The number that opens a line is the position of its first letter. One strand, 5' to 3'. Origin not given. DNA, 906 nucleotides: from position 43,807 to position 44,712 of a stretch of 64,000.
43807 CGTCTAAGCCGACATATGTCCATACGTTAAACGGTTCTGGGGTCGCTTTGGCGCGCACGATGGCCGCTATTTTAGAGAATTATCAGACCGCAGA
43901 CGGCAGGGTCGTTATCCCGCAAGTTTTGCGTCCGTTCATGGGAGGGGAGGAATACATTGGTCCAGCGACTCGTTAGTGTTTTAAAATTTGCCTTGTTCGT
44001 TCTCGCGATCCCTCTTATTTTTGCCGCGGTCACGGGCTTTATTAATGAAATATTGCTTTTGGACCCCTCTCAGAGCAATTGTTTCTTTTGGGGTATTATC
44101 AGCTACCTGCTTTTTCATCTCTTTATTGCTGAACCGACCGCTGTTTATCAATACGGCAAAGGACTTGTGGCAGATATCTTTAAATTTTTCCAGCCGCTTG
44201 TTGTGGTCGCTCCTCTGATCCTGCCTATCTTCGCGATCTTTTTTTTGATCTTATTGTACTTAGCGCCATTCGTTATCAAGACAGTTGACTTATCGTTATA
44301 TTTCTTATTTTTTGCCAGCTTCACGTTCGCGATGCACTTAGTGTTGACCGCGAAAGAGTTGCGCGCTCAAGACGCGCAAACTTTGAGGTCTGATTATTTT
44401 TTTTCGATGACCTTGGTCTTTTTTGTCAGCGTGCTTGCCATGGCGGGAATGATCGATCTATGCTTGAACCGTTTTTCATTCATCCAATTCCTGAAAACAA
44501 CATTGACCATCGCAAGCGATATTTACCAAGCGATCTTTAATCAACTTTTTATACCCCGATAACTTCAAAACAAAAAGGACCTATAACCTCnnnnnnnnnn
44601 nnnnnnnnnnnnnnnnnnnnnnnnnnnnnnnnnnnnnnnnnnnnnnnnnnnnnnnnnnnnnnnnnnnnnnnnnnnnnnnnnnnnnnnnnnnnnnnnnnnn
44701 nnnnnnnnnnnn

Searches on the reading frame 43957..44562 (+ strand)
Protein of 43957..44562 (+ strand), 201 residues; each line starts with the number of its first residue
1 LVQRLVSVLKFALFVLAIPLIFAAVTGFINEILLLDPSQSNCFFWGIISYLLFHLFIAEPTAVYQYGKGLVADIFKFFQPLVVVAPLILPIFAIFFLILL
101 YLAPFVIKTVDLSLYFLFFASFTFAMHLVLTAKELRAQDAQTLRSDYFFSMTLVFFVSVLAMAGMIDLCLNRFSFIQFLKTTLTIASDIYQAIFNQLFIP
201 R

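Call 9: search_protein_families(library=pfam, proteins=[window:43957-44562:+], max_evalue=0.01)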
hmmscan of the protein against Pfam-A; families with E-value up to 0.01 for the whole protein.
window:43957-44562:+ (201 aa): 1 family
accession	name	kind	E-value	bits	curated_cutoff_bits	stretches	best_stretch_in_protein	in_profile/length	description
PF10642.14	Tom5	-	0.00089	19.7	26.1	0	93-110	27-44/46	Mitochondrial import receptor subunit or translocase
